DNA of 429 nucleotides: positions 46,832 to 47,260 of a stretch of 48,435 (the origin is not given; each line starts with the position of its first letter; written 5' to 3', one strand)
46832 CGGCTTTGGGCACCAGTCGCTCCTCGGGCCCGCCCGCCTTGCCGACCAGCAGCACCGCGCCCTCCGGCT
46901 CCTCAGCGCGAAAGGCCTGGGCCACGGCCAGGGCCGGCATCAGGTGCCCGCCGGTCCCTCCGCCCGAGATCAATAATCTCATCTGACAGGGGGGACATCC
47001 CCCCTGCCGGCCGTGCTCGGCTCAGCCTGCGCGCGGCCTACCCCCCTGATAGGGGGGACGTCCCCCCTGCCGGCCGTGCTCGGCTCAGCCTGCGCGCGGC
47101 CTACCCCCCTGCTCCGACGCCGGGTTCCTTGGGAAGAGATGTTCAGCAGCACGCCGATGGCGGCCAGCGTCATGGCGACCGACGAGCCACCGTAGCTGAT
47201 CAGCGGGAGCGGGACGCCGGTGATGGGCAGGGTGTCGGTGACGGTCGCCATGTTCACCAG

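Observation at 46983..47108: C-terminal tail of FtsW is built from two tandem copies of the same repeat and ends exactly on the ftsW/murG ATGA overlap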

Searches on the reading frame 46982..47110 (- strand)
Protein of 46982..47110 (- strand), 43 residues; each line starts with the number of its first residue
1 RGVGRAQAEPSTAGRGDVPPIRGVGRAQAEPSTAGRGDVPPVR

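Call 76: find_homologous_proteins(query=window:46982-47110:-, max_evalue=10)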
Query seq(43 aa) (43 aa): 3 proteins with E <= 10 among 9 candidates.
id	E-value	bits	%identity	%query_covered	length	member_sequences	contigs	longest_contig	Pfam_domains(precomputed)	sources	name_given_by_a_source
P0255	1.8e-2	33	55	88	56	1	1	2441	-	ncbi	-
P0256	2.3e-2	32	86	49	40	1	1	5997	-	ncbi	-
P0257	4.4e-2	31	90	47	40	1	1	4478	-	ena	-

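Call 82: search_protein_representatives(protein=window:46982-47110:-)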
Query: 43 residues. Proteins with E-value up to 0.001 (for the whole library): 4; up to 1e-10: 0; up to 1e-30: 0. The best 4 are listed.
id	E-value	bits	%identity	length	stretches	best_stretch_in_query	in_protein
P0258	9.5e-05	38.1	-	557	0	-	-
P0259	3.4e-04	36.3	45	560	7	11-42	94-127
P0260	5.0e-04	35.9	24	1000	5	3-40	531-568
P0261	8.8e-04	35.1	46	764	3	3-41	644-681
